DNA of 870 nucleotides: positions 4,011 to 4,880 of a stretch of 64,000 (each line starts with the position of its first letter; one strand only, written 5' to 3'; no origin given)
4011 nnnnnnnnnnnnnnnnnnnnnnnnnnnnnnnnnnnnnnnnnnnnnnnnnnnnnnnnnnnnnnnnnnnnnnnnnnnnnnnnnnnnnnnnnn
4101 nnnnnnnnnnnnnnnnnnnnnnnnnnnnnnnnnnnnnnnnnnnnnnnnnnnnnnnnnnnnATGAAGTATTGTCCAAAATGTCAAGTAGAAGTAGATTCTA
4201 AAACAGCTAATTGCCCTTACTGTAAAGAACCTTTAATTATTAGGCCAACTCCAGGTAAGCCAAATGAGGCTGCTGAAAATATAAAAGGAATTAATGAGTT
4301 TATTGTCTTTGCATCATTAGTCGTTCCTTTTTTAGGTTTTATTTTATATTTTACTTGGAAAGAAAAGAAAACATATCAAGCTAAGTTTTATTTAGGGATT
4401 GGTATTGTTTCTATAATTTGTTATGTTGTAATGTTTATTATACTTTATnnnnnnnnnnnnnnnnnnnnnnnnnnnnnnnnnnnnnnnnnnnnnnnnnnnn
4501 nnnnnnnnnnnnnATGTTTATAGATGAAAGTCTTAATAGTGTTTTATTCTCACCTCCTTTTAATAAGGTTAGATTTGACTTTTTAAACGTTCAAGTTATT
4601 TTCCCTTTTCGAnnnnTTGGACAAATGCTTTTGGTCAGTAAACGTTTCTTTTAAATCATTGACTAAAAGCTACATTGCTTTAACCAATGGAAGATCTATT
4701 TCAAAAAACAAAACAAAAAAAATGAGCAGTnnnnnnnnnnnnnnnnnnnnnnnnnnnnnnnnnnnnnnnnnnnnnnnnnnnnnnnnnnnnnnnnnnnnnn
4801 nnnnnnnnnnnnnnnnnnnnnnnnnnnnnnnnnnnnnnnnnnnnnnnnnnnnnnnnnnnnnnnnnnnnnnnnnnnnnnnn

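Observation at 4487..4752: Orphan transcription unit: consensus promoter, ~230-nt structured non-coding region, bidirectional terminator (candidate sRNA or leaderless micro-ORF)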

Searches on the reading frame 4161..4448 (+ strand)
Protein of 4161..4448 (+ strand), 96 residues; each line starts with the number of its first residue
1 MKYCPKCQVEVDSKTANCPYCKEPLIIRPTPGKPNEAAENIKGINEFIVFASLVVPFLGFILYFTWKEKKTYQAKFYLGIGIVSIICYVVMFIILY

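Call 9: find_encoding_contigs(protein=window:4161-4448:+, flank=4000, max_places=10)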
Protein window:4161-4448:+ (96 aa): 23 contigs read that carry it; 10 places shown.
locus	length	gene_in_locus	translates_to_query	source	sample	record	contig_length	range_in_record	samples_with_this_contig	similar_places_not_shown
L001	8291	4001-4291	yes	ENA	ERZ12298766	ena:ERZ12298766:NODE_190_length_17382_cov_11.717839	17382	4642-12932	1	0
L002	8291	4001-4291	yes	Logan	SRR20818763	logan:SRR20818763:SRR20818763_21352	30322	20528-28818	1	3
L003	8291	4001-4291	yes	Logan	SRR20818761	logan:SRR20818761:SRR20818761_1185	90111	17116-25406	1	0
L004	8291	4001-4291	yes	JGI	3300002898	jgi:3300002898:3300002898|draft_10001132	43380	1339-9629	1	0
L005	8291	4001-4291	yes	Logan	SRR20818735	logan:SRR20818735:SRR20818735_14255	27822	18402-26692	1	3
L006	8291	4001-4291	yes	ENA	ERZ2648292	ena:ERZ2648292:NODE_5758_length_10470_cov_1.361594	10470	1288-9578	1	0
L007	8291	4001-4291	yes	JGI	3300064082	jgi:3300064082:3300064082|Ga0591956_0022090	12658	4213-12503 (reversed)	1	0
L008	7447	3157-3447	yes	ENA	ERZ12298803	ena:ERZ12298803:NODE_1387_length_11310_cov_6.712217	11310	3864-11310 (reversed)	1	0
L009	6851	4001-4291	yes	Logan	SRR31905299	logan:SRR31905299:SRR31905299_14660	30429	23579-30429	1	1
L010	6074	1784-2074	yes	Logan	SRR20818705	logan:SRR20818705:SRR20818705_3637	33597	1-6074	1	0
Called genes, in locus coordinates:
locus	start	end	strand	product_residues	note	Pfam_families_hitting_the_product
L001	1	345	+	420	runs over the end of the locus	-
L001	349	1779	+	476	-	PF23750:RsgI_M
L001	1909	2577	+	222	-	PF00455:DeoRC (faint), PF06026:Rib_5-P_isom_A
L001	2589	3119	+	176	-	PF00719:Pyrophosphatase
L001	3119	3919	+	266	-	PF02535:Zip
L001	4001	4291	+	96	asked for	-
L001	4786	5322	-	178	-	PF01769:MgtE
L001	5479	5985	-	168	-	-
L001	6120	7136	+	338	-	PF00155:Aminotran_1_2, PF00266:Aminotran_5 (weak), PF01212:Beta_elim_lyase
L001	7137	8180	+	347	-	PF03576:Peptidase_S58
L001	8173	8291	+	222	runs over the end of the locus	PF01177:Asp_Glu_race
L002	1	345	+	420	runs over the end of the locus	-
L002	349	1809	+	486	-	PF23750:RsgI_M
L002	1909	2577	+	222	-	PF00455:DeoRC (faint), PF06026:Rib_5-P_isom_A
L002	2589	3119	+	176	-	PF00719:Pyrophosphatase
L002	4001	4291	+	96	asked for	-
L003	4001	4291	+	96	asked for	-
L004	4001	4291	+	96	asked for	-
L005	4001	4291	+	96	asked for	-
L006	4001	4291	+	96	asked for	-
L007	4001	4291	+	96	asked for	-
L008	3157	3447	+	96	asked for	-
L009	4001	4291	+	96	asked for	-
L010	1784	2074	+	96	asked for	-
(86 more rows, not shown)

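Call 14: find_homologous_proteins(query=window:4161-4448:+, max_evalue=0.001)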
Query window:4161-4448:+ (96 aa): 2 proteins with E <= 0.001 among 2 candidates.
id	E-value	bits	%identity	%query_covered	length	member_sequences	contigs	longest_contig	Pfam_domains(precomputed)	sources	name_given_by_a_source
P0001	7.9e-59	214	100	100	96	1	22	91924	-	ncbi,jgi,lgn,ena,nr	ncbi:MAG TPA: hypothetical protein GXZ51_02580 [Acholeplasma sp.]|jgi:hypothetical protein|nr:hypoth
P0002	4.3e-49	183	79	100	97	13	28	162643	-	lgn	-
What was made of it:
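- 4161..4451 (+): Upstream 96-aa zinc-ribbon plus transmembrane protein gene. It is restricted to the same clade and always adjacent to the sRNA. It lacks its own terminator, so read-through would make the sRNA region its 3' UTR. Only two protein clusters exist among 5.8 billion proteins, at 100% and 79% identity (call 14).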

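Call 15: find_encoding_contigs(protein=P0002, flank=5000, max_places=6)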
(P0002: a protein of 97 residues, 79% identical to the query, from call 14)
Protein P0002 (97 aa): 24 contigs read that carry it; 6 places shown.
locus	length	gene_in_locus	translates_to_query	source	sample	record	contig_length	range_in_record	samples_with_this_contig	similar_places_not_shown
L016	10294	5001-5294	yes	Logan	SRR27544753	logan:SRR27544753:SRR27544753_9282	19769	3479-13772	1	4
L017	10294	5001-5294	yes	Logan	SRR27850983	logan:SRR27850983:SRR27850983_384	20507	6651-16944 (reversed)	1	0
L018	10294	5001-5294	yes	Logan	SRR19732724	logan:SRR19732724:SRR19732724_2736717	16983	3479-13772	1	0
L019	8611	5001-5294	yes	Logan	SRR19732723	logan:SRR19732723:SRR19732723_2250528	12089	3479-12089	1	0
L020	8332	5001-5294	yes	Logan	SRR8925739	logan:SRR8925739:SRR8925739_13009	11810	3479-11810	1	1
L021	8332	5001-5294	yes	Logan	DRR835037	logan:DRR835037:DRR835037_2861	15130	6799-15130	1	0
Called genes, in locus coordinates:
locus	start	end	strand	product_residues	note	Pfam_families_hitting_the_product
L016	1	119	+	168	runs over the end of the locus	PF04542:Sigma70_r2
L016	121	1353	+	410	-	-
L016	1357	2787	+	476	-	PF23750:RsgI_M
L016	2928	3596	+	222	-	PF00455:DeoRC (weak), PF06026:Rib_5-P_isom_A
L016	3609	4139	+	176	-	PF00719:Pyrophosphatase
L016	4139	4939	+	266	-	PF02535:Zip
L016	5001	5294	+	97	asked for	-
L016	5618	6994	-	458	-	PF03448:MgtE_N, PF00571:CBS (weak), PF01769:MgtE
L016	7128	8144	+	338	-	PF00155:Aminotran_1_2 (weak), PF01212:Beta_elim_lyase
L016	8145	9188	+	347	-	PF03576:Peptidase_S58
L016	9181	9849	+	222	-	PF01177:Asp_Glu_race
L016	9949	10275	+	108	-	PF12840:HTH_20 (weak), PF01022:HTH_5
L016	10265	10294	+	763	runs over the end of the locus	PF00122:E1-E2_ATPase, PF00702:Hydrolase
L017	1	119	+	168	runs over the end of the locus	PF04542:Sigma70_r2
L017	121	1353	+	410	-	-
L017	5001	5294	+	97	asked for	-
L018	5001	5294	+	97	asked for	-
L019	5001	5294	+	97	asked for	-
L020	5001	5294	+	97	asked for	-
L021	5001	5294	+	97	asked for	-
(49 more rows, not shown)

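Call 19: find_related_loci(query=L016:5621-6994:-, collection=genome_contigs, flank=6000)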
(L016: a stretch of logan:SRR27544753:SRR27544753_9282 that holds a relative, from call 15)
Query L016:5621-6994:- (458 aa) in genome_contigs; peptide patterns used: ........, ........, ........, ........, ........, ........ (x = any residue, [..] = any of these).
96 stretches matched a pattern; 3 encode a relative of the query (tblastn E <= 1e-3); 3 distinct loci.
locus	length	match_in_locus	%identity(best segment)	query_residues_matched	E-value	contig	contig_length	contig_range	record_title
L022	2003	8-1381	94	1-458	0e+0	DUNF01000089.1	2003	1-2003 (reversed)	MAG TPA_asm: Acholeplasmataceae bacterium isolate AS05jafATM_21 55952_AS05, whole genome shotgun sequence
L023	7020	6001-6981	100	1-327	0e+0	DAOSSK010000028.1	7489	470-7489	MAG TPA_asm: Bacilli bacterium isolate AMR_MDS_2243 NODE_9213_length_7489_cov_5.754103, whole genome shotgun sequence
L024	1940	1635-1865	97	1-77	1e-43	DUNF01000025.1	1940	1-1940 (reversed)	MAG TPA_asm: Acholeplasmataceae bacterium isolate AS05jafATM_21 14614_AS05, whole genome shotgun sequence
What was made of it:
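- Tried and rejected: A genome_contigs scan with the sister MgtE found only the same clade (call 19).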

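Call 21: find_homologous_proteins(query=L016:5621-6994:-, max_evalue=1e-40)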
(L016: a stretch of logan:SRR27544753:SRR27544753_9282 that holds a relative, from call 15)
Query L016:5621-6994:- (458 aa): 7995 proteins with E <= 1e-40 among 8000 candidates; the best 120 are listed.
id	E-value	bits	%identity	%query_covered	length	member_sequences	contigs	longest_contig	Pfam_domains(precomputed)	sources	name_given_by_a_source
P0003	3.0e-279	944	98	100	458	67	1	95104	PF01769.22,PF00571.34,PF03448.23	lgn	-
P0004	2.6e-211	720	84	86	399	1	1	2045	PF01769.22,PF00571.34,PF03448.23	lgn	-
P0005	8.6e-211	718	84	86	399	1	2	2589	PF01769.22,PF00571.34,PF03448.23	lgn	-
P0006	1.6e-210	717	84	86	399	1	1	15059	PF01769.22,PF00571.34,PF03448.23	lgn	-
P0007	1.8e-210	717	84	86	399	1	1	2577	PF01769.22,PF00571.34,PF03448.23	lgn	-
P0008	3.1e-210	716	84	86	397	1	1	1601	PF01769.22,PF00571.34,PF03448.23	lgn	-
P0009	5.6e-210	716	84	86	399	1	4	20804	PF01769.22,PF00571.34,PF03448.23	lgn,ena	-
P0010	4.0e-209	713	84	86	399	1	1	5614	PF01769.22,PF00571.34,PF03448.23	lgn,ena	-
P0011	5.4e-180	617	85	74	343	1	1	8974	PF01769.22,PF00571.34,PF03448.23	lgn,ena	-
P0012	2.2e-146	506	50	100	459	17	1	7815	PF01769.22,PF00571.34,PF03448.23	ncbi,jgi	ncbi:MAG: magnesium transporter [Bacilli bacterium]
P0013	8.4e-145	501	49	99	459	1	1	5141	PF01769.22,PF00571.34,PF03448.23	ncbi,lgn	-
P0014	8.4e-145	501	49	99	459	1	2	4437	PF01769.22,PF00571.34,PF03448.23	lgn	-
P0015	1.5e-142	493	50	99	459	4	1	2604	PF01769.22,PF00571.34,PF03448.23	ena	-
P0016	3.3e-139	482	49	99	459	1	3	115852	PF01769.22,PF00571.34,PF03448.23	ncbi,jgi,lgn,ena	ncbi:MAG: magnesium transporter [Candidatus Neomarinimicrobiota bacterium]|jgi:magnesium transporter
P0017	2.4e-132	460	50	95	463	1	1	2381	PF01769.22,PF00571.34,PF03448.23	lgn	-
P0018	7.2e-132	458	50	96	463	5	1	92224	PF01769.22,PF00571.34,PF03448.23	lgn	-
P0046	6.4e-123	429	47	97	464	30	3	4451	PF01769.22,PF00571.34,PF03448.23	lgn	-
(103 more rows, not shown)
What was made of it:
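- Tried and rejected: MgtE homologues drop from 84% to 50% identity with nothing in between (call 21).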

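Call 42: find_encoding_contigs(protein=P0012, flank=4000, max_places=2)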
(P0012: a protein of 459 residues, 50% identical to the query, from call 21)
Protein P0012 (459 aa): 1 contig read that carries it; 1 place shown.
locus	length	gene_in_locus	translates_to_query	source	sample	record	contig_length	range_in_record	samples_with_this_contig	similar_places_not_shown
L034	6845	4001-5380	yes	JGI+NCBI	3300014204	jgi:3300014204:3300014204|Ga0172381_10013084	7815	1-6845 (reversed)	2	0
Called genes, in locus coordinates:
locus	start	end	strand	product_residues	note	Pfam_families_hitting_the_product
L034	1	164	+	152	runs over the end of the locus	PF00578:AhpC-TSA, PF08534:Redoxin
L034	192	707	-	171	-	PF08937:ThsB_TIR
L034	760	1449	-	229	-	PF01177:Asp_Glu_race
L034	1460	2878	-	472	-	PF03576:Peptidase_S58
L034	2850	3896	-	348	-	PF00155:Aminotran_1_2 (weak), PF01212:Beta_elim_lyase, PF00266:Aminotran_5 (weak)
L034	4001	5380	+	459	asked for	PF03448:MgtE_N, PF00571:CBS, PF01769:MgtE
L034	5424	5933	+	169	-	PF13302:Acetyltransf_3, PF00583:Acetyltransf_1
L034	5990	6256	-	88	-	PF00583:Acetyltransf_1, PF13673:Acetyltransf_10 (weak), PF13508:Acetyltransf_7, PF14542:Acetyltransf_CG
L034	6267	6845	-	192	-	?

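Call 43: find_encoding_contigs(protein=P0018, flank=4000, max_places=2)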
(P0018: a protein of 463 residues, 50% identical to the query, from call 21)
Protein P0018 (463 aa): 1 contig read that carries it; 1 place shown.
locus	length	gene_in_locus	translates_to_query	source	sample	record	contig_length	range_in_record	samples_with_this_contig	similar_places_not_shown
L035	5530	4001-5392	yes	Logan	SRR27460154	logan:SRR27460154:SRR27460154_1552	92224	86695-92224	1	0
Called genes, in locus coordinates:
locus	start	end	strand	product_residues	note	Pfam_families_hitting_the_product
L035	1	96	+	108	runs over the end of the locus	PF01035:DNA_binding_1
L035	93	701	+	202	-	PF01966:HD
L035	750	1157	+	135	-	PF02142:MGS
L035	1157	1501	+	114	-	-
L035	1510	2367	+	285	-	PF00005:ABC_tran, PF13304:AAA_21 (weak)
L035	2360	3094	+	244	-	PF01061:ABC2_membrane, PF24686:FLQE3_permease, PF12698:ABC2_membrane_3 (weak)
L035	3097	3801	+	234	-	PF01061:ABC2_membrane (weak), PF12698:ABC2_membrane_3 (weak)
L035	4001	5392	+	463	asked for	PF03448:MgtE_N, PF00571:CBS, PF01769:MgtE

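Call 44: find_encoding_contigs(protein=P0016, flank=4000, max_places=2)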
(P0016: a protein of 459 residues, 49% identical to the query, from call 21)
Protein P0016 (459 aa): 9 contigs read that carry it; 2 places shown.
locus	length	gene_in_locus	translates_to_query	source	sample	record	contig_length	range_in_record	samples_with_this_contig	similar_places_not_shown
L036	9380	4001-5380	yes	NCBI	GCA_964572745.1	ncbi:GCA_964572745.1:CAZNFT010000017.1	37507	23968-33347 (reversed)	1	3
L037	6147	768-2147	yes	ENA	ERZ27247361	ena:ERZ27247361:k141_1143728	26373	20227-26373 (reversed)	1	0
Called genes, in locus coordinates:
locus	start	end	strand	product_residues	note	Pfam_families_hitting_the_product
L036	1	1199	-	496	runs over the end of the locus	PF00370:FGGY_N, PF02782:FGGY_C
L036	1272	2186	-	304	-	PF00561:Abhydrolase_1, PF12146:Hydrolase_4, PF12697:Abhydrolase_6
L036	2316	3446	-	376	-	PF00438:S-AdoMet_synt_N, PF02772:S-AdoMet_synt_M, PF02773:S-AdoMet_synt_C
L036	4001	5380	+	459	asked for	PF03448:MgtE_N, PF00571:CBS (weak), PF01769:MgtE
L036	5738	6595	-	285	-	PF14054:DUF4249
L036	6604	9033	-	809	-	PF13620:CarboxypepD_reg, PF13715:CarbopepD_reg_2, PF07715:Plug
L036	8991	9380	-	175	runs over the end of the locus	-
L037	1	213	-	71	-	PF00438:S-AdoMet_synt_N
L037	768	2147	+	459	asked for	PF03448:MgtE_N, PF00571:CBS (weak), PF01769:MgtE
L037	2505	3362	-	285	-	PF14054:DUF4249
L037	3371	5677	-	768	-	PF13620:CarboxypepD_reg, PF13715:CarbopepD_reg_2, PF07715:Plug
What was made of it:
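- Tried and rejected: Three loci at about 50% identity (L034-L037) have either no synteny or no room for the RNA (calls 42-44).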

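Call 56: search_protein_families(library=pfam, proteins=[window:4161-4448:+], max_evalue=1)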
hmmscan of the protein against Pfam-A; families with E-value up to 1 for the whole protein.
window:4161-4448:+ (96 aa): 15 families
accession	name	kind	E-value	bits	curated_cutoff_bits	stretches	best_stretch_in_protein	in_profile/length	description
PF12773.13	DZR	-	0.0011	19.5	27.3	1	2-21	25-44/45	Double zinc ribbon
PF24460.1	DUF7575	-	0.015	15.1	28.5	1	4-25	6-27/28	Domain of unknown function (DUF7575)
PF17283.8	Zn_ribbon_SprT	-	0.023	15.2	28.1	1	3-26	6-35/38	SprT-like zinc ribbon domain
PF13396.11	PLDc_N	-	0.031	14.7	23.3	1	50-66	24-40/42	Phospholipase_D-nuclease N-terminal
PF13920.12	zf-C3HC4_3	-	0.032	14.5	27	1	3-24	25-45/49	Zinc finger, C3HC4 type (RING finger)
PF07191.17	Zn_ribbon_6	-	0.045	14.2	25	1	4-25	19-39/67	Double zinc ribbon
PF17032.10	Zn_ribbon_15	-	0.082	14.2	28.9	1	2-22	53-73/73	zinc-ribbon family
PF25164.1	CoiA_N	-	0.087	12.8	26.3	1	17-28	19-30/50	Competence protein CoiA, N-terminal domain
PF22289.1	DmmA-like_C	-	0.12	12.8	27.4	1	3-28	3-31/44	Dimethylamine monooxygenase subunit DmmA-like, C-terminal domain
PF20040.4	DUF6442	-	0.18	12.5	25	1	50-94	55-96/102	Family of unknown function (DUF6442)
PF13240.11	Zn_Ribbon_1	-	0.25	11.7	25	1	3-21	1-19/23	zinc-ribbon domain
PF22747.2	Zn_ribbon_DUF2089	-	0.27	11.8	27.6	0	18-28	1-11/32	DUF2089 zinc ribbon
PF01155.25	HypA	-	0.3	11.6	28.9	1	3-24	72-95/112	Hydrogenase/urease nickel incorporation, metallochaperone, hypA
PF01396.24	Zn_ribbon_Top1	-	0.35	11.1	32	0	17-30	3-16/39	Topoisomerase DNA binding C4 zinc finger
PF13248.11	Zn_ribbon_3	-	0.35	10.9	27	0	1-22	2-23/26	zinc-ribbon domain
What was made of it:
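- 4161..4451 (+): Weak DZR zinc-ribbon hit (call 56).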

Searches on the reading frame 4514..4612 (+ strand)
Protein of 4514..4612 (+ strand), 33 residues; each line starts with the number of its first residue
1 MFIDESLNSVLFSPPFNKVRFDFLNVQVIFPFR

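Call 51: find_encoding_contigs(protein=window:4514-4612:+, flank=3000, max_places=10)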
Protein window:4514-4612:+ (33 aa): 11 contigs read that carry it; 10 places shown.
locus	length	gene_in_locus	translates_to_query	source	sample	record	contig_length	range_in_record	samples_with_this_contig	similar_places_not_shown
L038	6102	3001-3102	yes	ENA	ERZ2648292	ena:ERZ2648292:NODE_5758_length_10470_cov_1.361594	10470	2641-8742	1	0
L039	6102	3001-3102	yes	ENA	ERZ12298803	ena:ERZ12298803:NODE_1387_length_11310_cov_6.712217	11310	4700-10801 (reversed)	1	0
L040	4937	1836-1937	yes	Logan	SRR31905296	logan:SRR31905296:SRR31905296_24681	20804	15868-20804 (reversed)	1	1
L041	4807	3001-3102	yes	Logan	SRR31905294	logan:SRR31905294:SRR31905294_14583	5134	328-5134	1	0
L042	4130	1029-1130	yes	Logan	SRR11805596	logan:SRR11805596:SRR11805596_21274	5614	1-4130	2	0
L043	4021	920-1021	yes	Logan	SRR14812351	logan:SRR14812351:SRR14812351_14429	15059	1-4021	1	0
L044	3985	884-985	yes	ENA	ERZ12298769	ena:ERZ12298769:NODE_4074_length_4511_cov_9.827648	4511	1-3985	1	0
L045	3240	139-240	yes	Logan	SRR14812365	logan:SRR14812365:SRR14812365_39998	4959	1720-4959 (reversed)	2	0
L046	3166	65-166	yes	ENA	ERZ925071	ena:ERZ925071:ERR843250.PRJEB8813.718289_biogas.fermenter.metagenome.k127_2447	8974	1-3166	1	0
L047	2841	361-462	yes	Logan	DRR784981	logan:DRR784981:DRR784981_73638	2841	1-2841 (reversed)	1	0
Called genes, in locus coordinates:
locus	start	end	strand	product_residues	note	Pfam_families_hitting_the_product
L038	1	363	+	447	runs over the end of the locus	PF23750:RsgI_M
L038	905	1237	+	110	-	PF06026:Rib_5-P_isom_A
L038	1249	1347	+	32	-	-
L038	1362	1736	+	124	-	PF00719:Pyrophosphatase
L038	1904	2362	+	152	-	PF02535:Zip (weak)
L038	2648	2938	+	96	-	-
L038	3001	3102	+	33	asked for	-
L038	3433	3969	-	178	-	PF01769:MgtE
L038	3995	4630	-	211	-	PF03448:MgtE_N, PF00571:CBS (weak)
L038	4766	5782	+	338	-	PF00155:Aminotran_1_2, PF00266:Aminotran_5 (weak), PF01212:Beta_elim_lyase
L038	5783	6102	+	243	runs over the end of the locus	PF03576:Peptidase_S58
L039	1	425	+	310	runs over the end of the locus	?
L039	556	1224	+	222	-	PF00455:DeoRC (faint), PF06026:Rib_5-P_isom_A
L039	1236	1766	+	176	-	PF00719:Pyrophosphatase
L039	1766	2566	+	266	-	PF02535:Zip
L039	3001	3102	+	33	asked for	-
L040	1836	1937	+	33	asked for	-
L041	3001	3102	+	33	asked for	-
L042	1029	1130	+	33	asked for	-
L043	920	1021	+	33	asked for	-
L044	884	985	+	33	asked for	-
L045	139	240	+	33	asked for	-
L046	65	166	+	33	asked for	-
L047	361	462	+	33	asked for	-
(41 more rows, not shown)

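Call 56: search_protein_families(library=pfam, proteins=[window:4514-4612:+], max_evalue=1)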
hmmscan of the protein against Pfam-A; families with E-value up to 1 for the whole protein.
seq(33 aa): 0 families

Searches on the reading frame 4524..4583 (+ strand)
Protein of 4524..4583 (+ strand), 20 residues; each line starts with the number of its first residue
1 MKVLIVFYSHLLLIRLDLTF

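Call 56: search_protein_families(library=pfam, proteins=[window:4524-4583:+], max_evalue=1)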
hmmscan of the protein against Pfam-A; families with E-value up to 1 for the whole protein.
seq(20 aa): 0 families
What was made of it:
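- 4524..4586 (+): 20-aa micro-ORF, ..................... Judged not to be the functional product. No Pfam match (call 56).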

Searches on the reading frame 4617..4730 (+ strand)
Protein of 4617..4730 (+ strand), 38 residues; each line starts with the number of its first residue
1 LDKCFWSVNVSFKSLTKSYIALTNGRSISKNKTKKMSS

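Call 52: find_encoding_contigs(protein=window:4617-4730:+, flank=3000, max_places=10)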
Protein window:4617-4730:+ (38 aa): no gene with exactly this product is on record in the collection.

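Call 56: search_protein_families(library=pfam, proteins=[window:4617-4730:+], max_evalue=1)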
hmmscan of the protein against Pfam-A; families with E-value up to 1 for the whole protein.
seq(38 aa): 0 families
